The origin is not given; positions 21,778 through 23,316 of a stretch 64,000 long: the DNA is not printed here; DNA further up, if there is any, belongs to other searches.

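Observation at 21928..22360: DNA MTase fused to a catalytically dead staphylococcal-nuclease-like domain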

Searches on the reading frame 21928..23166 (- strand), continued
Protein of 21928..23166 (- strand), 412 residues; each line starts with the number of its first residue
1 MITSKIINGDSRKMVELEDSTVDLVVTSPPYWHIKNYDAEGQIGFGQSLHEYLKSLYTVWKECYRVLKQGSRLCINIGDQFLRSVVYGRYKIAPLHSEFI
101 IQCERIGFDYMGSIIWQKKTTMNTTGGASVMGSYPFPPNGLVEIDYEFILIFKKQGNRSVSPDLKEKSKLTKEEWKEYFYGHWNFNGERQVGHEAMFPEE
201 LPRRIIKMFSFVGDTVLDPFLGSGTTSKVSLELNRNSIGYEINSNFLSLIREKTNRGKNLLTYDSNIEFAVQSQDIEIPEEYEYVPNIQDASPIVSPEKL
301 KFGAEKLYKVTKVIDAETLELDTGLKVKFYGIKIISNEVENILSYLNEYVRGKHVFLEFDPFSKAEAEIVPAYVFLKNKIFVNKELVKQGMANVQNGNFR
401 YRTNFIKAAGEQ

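Call 16: search_protein_families(library=ncbifam, proteins=[window:21928-23166:-], max_evalue=0.1)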
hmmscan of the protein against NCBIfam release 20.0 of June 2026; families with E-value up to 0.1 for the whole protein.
window:21928-23166:- (412 aa): 6 families
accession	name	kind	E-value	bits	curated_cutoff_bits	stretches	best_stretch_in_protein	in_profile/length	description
NF008572.0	PRK11524.1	equivalog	2.6e-18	66.2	292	2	192-249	194-251/294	adenine-specific DNA-methyltransferase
NF050803.1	DnaMtaseCcrMCaul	equivalog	3.2e-12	46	830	1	191-259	184-252/350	adenine-specific DNA-methyltransferase CcrM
NF010253.0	PRK13699.1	subfamily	5.8e-10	39.2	244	2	183-246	136-197/226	DNA methyltransferase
NF047694.1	TnucaseNucIStaph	equivalog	3.6e-06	26.6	250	1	344-409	96-163/175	thermonuclease NucI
NF047969.1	CaNuclEcnA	equivalog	0.00032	20.7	180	1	344-408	71-136/151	calcium-activated nuclease EcnA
NF040721.1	Trm14_Arch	equivalog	0.0045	16.2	280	0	3-31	272-299/370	tRNA (guanine(6)-N2)-methyltransferase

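Call 18: find_encoding_contigs(protein=P0047, flank=5000, max_places=4)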
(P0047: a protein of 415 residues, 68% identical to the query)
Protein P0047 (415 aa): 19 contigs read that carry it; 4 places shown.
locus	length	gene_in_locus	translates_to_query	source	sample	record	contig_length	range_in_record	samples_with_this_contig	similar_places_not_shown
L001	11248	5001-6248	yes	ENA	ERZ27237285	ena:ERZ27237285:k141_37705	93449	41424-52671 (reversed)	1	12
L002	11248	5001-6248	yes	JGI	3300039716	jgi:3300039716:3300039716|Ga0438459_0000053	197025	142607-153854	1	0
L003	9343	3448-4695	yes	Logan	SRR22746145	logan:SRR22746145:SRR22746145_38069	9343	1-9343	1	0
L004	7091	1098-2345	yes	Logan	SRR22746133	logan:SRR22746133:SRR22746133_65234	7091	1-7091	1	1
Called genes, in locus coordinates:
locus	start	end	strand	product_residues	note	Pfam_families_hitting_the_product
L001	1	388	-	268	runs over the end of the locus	PF00005:ABC_tran, PF13304:AAA_21 (weak)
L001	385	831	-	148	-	PF22381:Staph_reg_Sar_Rot (weak), PF12802:MarR_2, PF01047:MarR, PF13463:HTH_27 (weak)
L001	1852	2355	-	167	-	-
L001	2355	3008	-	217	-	-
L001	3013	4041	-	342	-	PF01972:SDH_protease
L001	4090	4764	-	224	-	PF27260:Y4jQ (weak)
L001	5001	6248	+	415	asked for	PF01555:N6_N4_Mtase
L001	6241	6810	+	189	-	PF09568:RE_MjaI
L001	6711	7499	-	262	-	-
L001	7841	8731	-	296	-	PF04343:DUF488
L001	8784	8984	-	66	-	PF18929:DUF5678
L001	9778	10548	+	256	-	PF01381:HTH_3, PF12844:HTH_19, PF13443:HTH_26, PF13560:HTH_31, PF13274:SocA_Panacea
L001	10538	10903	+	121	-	-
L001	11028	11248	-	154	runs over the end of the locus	-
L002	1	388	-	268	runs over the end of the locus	PF00005:ABC_tran, PF13304:AAA_21 (weak)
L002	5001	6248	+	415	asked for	PF01555:N6_N4_Mtase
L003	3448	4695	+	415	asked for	PF01555:N6_N4_Mtase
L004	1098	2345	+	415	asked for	PF01555:N6_N4_Mtase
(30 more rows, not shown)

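Call 40: find_related_loci(query=A2, collection=genome_contigs, flank=3000)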
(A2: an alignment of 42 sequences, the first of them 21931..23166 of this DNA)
Query A2 (412 aa) in genome_contigs; peptide patterns used: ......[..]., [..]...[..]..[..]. (x = any residue, [..] = any of these).
533 stretches matched a pattern; 388 encode a relative of the query (tblastn E <= 1e-3); the best 80 are kept; 80 distinct loci.
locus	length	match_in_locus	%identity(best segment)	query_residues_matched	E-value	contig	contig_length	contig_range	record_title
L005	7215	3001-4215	70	1-405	0e+0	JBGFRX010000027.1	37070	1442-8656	MAG: Candidatus Micrarchaeota archaeon isolate BA1A30.2019.Bin.10 NODE_602_length_37070_cov_14.776692, whole genome shot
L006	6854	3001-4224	70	1-408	0e+0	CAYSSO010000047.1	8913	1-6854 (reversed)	MAG TPA_asm: uncultured Mesoaciditoga sp. isolate SRP041649_co1_67 genome assembly, contig: NODE_1518_length_8913_cov_3.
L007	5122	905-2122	68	1-407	0e+0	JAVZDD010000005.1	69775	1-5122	MAG: Candidatus Nanoarchaeia archaeon isolate DRTY-6_201709_bins_1 DRTY-6_201709_bins_1_scaffold_5, whole genome shotgun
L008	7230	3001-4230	68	1-407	0e+0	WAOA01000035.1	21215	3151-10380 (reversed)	MAG: Candidatus Aenigmatarchaeota archaeon isolate S141_163_esom k151_364887, whole genome shotgun sequence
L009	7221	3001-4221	67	1-407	0e+0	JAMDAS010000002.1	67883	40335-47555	MAG: Candidatus Omnitrophota bacterium isolate FK_Sedi_B_Bin.251 NODE_906_length_67883_cov_7.43695, whole genome shotgun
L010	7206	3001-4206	71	1-402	0e+0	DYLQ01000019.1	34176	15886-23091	MAG TPA_asm: Thermotoga sp. isolate SulCav_AS07-7_40_59 SulCav_AS07_7_1152_length_34176_cov_36_415316, whole genome shot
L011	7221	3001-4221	68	1-407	0e+0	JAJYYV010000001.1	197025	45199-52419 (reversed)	MAG: bacterium isolate FK4.bin61 NODE_52_length_197025_cov_2.897703, whole genome shotgun sequence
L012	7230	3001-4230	68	1-410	0e+0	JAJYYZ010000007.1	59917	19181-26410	MAG: bacterium isolate FK4.bin83 NODE_462_length_59917_cov_2.367503, whole genome shotgun sequence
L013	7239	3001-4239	67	1-412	0e+0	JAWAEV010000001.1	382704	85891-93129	MAG: Candidatus Altiarchaeota archaeon isolate QQ_201907_bins_163 QQ_201907_bins_163_scaffold_1, whole genome shotgun se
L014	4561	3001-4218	67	1-407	0e+0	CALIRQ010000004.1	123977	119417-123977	MAG: uncultured archaeon isolate S1_Bin_METABAT__214_1 genome assembly, contig: c_000002192763, whole genome shotgun seq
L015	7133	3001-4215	66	1-407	0e+0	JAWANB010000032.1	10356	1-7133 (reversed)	MAG: Candidatus Iainarchaeum archaeon isolate SRBZ-2_201901_bins_138 SRBZ-2_201901_bins_138_scaffold_32, whole genome sh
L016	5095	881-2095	67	1-407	0e+0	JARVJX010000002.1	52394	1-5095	MAG: Nitrososphaeria archaeon isolate QQ_bin.110111 NODE_2_length_52394_cov_2.101, whole genome shotgun sequence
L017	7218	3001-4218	66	1-408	0e+0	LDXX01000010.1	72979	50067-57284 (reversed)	MAG: Candidatus Kryptonium thompsonii isolate JGI-4 2599192416, whole genome shotgun sequence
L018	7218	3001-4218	64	1-408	0e+0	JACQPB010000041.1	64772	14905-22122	MAG: Candidatus Iainarchaeum archaeon isolate NC_groundwater_1296_Ag_S-0.2um_52_80 S_p2_S4_coassembly_k141_2345282, whol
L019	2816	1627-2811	66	1-395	0e+0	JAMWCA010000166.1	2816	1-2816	MAG: Candidatus Omnitrophota bacterium isolate DG02_2.bins.52.Tibet NODE_21480_length_2816_cov_5.906657, whole genome sh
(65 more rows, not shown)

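Call 43: predict_structure(alignment_id=A2)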
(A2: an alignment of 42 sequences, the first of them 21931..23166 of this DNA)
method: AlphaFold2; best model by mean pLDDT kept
length: 412 residues; sequences in the alignment: 42
mean_pLDDT: 80.4   pTM: 0.79
mean pLDDT of the five models: 80.4, 80.2, 76.8, 75.2, 73.0
residues with pLDDT >= 90: 184; 70-90: 133; 50-70: 47; < 50: 48
segments of 3 or more residues with pLDDT < 50: 84-86, 88-92, 120-144, 193-195, 257-262
pLDDT, mean of each block of 10 residues (from residue 1): 90 94 93 68 82 94 98 81 47 73 97 72 37 34 59 93 89 74 56 58 90 95 89 94 87 65 69 79 87 73 73 97 92 95 97 89 76 91 95 91 90 51
secondary structure, 60 per line:
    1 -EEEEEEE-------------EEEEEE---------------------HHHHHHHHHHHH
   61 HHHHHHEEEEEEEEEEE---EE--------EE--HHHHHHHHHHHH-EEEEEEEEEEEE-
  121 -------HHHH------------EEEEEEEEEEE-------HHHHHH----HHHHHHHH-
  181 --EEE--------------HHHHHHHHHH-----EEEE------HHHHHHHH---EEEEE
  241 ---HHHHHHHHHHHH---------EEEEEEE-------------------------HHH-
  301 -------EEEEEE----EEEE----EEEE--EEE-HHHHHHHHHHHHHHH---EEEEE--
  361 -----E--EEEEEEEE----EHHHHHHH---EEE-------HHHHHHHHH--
elements in order: E2-8 E22-27 H49-66 E67-77 H95-106 E108-119 H128-131 E144-154 H162-167 H172-179 E183-185 H200-209 E215-218 H225-232 E236-240 H244-255 E265-271 E308-313 E318-321 E326-329 E332-334 H336-350 E354-358 E369-376 H382-388 E392-394 H402-410

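Call 46: search_dna_similar(query=window:21931-23166:-, collection=plasmids, mode=protein, max_rows=25, max_evalue=1e-10)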
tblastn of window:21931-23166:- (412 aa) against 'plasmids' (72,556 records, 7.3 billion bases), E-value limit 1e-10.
Records with a match: 47; places in all: 47; records where one place covers at least 80% of the query: 0.
Best place of each record, by identity: <60% 47.
By first word of the organism name: Escherichia 13; Salmonella 5; Helicobacter 4; Methanothermobacter 3; Leptolyngbya 2; Paenibacillus 2; Natrinema 1; Haloferacaceae 1; Salipiger 1; Paenarthrobacter 1; and 14 more.
By predicted mobility (MOB-suite, as given by PLSDB): non-mobilizable 22; mobilizable 21; conjugative 4.
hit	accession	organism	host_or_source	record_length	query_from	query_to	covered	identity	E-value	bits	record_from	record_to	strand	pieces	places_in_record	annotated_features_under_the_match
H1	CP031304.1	Natrinema thermotolerans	Cell culture,Korean salt-fermented food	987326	3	317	76%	31.7%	2e-36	149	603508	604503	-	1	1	site-specific DNA-methyltransferase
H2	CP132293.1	Haloferacaceae archaeon XH8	cell culture,Pickle salt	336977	6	271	65%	35.4%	1e-48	184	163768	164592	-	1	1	record has no annotation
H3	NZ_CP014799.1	Salipiger profundus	single cell,environmental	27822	7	259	61%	36.8%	1e-20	197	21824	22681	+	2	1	DNA methyltransferase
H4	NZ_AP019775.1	Helicobacter suis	-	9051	11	253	59%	38.2%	1e-36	149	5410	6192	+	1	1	site-specific DNA-methyltransferase (x2)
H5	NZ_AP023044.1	Helicobacter suis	Homo sapiens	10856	11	253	59%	38.2%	1e-36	149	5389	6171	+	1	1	site-specific DNA-methyltransferase (x2)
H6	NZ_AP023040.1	Helicobacter suis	Homo sapiens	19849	11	253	59%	38.2%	1e-36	149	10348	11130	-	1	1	site-specific DNA-methyltransferase (x2)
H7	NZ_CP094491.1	Paenarthrobacter ureafaciens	soil,farmland soil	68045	9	254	60%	37.7%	5e-17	181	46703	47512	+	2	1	site-specific DNA-methyltransferase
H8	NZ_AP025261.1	Paraburkholderia terrae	-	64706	9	247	58%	38.8%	5e-46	177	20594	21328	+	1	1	site-specific DNA-methyltransferase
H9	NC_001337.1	Methanothermobacter thermautotrophicus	-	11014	3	287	69%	32.4%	1e-31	134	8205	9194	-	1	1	site-specific DNA-methyltransferase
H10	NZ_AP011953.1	Methanothermobacter sp. CaT2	-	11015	3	287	69%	32.4%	1e-31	134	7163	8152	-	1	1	site-specific DNA-methyltransferase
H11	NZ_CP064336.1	Methanothermobacter thermautotrophicus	cell culture,manure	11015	3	287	69%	32.4%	1e-31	134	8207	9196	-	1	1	site-specific DNA-methyltransferase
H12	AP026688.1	Helicobacter ailurogastricus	Felis catus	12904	2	253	61%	36.5%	5e-36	147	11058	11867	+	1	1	methyltransferase (x2)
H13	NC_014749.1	Calditerrivibrio nitroreducens DSM 19672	terrestrial hot spring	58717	6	261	62%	33.2%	1e-27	122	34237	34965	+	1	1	site-specific DNA-methyltransferase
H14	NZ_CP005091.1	Sphingobium sp. TKS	-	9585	14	257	59%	33.3%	3e-31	133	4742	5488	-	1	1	site-specific DNA-methyltransferase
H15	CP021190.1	Rhizorhabdus wittichii DC-6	activated sludge of a wastewater ...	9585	14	257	59%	33.3%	3e-31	133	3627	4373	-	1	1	hypothetical protein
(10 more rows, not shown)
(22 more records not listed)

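Call 47: get_annotated_region(hit=H9, flank=2000)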
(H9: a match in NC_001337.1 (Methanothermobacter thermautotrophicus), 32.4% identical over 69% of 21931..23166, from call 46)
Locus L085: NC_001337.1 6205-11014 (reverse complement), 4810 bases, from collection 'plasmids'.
description: Methanothermobacter thermautotrophicus plasmid pFZ1, complete sequence
organism: Methanothermobacter thermautotrophicus (NCBI taxid 145262)
taxonomy: Archaea; Euryarchaeota; Methanobacteria; Methanobacteriales; Methanobacteriaceae; Methanothermobacter; Methanothermobacter thermautotrophicus
host: -; source: -; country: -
typing (MOB-suite, as given by PLSDB): non-mobilizable
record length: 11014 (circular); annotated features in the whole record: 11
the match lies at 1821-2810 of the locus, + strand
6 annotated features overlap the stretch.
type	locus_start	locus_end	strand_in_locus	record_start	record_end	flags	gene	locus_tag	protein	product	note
CDS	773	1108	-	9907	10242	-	-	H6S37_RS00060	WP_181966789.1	hypothetical protein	-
CDS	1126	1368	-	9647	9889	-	-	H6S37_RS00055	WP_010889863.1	hypothetical protein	-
CDS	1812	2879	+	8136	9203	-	-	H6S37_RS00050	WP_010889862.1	site-specific DNA-methyltransferase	GO:0009307 - DNA restriction-modification system [Evidence IEA]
CDS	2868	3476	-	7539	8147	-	-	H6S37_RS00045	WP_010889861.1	MjaI family restriction endonuclease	GO:0009307 - DNA restriction-modification system [Evidence IEA]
CDS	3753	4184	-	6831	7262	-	-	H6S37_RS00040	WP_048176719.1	hypothetical protein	-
CDS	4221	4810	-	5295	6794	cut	-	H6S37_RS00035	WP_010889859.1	DUF11 domain-containing protein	-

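Call 73: search_protein_families(library=padloc, proteins=[window:21931-23166:-], max_evalue=0.01)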
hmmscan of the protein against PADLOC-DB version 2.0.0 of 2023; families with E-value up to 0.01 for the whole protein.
window:21931-23166:- (412 aa): 68 families (the best 25 are shown)
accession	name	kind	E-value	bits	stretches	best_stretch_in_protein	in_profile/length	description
PDLC03259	MTase_II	-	1.7e-122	407.3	2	1-256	1-257/423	Type II methyltransferase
PDLC03350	MTase_II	-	2.1e-73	245.5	1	4-258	57-299/312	Type II methyltransferase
PDLC03353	MTase_II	-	4.8e-68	227.5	1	3-254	9-250/260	Type II methyltransferase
PDLC03283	MTase_II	-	5.2e-52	175.2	1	3-256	4-273/352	Type II methyltransferase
PDLC03387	MTase_II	-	3.6e-38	129.4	2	3-82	11-91/289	Type II methyltransferase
PDLC03260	MTase_II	-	1.1e-31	108.1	2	145-253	201-306/349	Type II methyltransferase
PDLC03371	MTase_II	-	9.1e-29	98.8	1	3-256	10-254/260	Type II methyltransferase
PDLC03252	MTase_II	-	1e-26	92.1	2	5-81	92-169/365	Type II methyltransferase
PDLC03246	MTase_II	-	6.8e-26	89.3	1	14-260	124-372/376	Type II methyltransferase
PDLC03236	MTase_II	-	1.7e-25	87.6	1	5-254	651-899/912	Type II methyltransferase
PDLC03299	MTase_II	-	3.7e-25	87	2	180-253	183-256/296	Type II methyltransferase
PDLC03230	MTase_II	-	2.6e-19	67.7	2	180-249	208-277/360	Type II methyltransferase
PDLC03336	MTase_II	-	1.4e-18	65.2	2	9-83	34-109/421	Type II methyltransferase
PDLC03363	MTase_II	-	4.8e-18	63.5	1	165-266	24-130/294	Type II methyltransferase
PDLC03295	MTase_II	-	2.4e-17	61.4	1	13-268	14-278/292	Type II methyltransferase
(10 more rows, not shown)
